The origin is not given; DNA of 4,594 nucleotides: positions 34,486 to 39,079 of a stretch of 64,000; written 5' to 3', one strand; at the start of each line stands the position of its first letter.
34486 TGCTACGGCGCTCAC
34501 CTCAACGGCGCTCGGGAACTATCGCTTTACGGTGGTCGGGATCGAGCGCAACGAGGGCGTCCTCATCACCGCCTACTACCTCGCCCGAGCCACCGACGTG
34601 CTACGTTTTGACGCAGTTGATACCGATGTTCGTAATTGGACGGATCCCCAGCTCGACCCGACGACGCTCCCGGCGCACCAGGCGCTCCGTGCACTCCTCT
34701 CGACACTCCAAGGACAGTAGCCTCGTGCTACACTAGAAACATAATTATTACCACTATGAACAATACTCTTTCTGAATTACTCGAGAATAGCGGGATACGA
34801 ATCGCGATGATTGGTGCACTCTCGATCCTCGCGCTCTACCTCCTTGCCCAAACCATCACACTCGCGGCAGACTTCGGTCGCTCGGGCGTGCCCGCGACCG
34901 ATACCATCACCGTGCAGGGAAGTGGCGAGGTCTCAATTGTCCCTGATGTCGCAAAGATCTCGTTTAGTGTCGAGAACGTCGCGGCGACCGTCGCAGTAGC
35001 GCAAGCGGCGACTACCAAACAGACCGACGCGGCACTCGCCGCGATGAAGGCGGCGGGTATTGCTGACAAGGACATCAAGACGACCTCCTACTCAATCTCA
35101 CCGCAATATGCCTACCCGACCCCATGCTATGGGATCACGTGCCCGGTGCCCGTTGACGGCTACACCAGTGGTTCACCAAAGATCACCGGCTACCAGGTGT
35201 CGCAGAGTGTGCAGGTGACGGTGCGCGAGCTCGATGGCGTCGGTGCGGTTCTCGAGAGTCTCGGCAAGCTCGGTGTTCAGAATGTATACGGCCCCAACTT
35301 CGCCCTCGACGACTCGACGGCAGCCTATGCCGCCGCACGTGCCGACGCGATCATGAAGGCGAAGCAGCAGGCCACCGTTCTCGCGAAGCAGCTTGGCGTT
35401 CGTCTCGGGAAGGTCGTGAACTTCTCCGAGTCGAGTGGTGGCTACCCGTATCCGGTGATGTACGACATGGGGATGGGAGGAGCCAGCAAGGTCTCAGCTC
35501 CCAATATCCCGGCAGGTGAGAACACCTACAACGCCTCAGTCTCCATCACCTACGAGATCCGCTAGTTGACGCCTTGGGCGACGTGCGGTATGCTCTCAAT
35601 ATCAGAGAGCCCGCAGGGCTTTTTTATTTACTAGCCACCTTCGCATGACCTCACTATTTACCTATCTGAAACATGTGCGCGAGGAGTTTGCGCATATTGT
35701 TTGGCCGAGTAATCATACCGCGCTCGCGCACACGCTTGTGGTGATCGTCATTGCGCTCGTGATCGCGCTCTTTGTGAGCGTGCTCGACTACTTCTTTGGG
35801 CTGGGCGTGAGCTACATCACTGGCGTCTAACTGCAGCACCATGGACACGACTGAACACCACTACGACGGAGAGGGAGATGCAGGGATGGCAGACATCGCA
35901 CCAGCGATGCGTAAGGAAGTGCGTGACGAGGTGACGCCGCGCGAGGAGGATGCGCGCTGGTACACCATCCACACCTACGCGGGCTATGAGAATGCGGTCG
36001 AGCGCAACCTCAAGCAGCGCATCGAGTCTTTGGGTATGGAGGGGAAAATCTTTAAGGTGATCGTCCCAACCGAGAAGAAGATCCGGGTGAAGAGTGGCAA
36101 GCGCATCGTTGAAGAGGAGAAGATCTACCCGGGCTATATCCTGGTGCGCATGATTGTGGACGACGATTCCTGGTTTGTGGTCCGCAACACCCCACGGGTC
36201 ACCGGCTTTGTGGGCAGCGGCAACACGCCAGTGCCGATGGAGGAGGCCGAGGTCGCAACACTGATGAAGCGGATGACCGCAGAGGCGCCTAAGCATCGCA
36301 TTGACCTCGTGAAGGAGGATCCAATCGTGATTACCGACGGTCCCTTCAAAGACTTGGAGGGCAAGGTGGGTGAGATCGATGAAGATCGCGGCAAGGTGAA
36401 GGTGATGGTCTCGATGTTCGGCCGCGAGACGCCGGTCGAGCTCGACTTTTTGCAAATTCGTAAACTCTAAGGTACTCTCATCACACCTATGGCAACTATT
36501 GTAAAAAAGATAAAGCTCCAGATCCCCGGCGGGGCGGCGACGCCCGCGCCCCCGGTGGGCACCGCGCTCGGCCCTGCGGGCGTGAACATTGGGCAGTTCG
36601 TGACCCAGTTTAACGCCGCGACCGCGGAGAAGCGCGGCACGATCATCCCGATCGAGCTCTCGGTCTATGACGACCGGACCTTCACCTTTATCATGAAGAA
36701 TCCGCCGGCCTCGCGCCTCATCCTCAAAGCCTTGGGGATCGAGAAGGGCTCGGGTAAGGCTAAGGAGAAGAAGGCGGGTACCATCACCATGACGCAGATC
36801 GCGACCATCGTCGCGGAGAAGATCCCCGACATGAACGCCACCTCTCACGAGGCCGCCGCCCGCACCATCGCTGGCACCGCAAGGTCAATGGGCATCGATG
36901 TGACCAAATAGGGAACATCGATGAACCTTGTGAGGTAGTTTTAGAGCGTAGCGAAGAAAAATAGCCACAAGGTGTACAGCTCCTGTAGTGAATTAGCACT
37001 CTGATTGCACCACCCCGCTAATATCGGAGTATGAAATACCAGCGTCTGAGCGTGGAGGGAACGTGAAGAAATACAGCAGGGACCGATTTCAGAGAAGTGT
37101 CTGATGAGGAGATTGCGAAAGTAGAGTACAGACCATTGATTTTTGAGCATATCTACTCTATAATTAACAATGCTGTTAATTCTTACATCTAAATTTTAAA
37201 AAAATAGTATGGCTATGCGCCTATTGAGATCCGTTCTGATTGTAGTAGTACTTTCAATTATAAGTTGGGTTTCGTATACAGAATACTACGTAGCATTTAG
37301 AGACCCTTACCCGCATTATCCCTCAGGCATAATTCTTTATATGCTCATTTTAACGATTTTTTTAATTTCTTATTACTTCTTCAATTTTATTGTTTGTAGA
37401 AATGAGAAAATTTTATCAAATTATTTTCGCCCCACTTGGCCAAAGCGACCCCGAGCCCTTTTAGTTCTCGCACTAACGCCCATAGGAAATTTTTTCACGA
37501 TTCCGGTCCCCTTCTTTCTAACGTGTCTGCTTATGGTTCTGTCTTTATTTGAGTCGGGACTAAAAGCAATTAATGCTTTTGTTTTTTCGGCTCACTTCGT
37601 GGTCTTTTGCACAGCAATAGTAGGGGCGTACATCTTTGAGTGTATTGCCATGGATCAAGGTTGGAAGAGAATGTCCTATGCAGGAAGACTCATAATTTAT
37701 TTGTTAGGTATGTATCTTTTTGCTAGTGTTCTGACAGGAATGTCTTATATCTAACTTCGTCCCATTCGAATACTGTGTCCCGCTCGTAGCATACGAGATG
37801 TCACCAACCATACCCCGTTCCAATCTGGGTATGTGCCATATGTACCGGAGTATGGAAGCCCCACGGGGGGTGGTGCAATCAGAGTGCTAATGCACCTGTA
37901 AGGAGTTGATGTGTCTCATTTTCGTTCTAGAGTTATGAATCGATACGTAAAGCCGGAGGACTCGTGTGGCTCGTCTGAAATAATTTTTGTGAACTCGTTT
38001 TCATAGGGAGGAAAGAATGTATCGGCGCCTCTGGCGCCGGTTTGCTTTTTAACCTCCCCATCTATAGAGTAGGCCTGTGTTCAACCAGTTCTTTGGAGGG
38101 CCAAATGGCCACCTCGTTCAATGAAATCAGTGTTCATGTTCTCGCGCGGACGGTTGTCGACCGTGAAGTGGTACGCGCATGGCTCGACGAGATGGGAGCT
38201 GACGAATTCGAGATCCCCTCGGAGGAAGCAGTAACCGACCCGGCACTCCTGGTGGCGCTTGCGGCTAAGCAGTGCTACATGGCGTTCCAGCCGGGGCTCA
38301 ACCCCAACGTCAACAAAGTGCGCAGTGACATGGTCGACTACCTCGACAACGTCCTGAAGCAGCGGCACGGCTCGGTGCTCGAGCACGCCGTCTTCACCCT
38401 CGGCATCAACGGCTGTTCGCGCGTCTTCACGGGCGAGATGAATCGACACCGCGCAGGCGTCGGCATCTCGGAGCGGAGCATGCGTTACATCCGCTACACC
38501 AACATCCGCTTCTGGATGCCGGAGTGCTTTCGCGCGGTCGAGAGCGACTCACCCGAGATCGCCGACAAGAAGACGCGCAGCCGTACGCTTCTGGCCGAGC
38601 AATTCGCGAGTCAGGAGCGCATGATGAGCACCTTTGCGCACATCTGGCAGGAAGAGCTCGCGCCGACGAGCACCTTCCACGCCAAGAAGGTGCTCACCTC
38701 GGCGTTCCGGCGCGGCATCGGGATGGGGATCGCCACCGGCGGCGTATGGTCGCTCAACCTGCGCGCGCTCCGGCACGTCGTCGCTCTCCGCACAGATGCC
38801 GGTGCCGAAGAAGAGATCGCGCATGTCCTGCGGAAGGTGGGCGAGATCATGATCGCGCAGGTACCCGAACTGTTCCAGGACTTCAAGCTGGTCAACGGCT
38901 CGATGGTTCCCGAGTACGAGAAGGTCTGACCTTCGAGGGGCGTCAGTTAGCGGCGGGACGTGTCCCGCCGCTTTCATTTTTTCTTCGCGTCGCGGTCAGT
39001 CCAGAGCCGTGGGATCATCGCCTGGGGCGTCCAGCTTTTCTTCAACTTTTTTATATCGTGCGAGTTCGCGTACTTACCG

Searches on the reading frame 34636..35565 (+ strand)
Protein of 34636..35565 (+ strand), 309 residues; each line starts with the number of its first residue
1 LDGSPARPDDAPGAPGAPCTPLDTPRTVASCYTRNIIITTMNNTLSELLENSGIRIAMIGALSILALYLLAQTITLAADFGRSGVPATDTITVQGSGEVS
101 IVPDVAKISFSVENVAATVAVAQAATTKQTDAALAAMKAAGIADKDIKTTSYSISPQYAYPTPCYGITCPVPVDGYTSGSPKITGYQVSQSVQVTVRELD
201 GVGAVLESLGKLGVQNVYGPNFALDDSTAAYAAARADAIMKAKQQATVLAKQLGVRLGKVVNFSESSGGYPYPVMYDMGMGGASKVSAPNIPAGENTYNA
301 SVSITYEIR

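Call 87: search_protein_families(library=pfam, proteins=[window:34636-35565:+], max_evalue=0.001)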
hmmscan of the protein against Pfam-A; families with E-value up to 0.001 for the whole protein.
window:34636-35565:+ (309 aa): 1 family
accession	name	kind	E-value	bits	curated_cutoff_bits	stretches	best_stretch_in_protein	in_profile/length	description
PF04402.19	SIMPL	-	7e-53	180.4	25.2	1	91-306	1-205/205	Protein of unknown function (DUF541)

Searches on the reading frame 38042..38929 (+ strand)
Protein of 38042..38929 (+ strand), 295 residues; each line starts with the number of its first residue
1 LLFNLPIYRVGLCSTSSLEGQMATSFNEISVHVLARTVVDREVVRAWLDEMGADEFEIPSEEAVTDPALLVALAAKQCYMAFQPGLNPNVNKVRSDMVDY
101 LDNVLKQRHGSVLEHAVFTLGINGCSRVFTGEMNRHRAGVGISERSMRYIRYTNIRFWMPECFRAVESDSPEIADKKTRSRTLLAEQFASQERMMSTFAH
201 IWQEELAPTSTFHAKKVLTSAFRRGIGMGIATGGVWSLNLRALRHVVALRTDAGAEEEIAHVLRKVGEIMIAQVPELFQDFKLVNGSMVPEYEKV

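Call 87: search_protein_families(library=pfam, proteins=[window:38042-38929:+], max_evalue=0.001)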
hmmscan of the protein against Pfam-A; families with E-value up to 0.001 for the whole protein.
window:38042-38929:+ (295 aa): 1 family
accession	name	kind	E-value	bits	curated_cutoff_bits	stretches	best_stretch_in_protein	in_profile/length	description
PF02511.20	Thy1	-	7.9e-33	114.3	24.8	1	65-276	6-191/191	Thymidylate synthase complementing protein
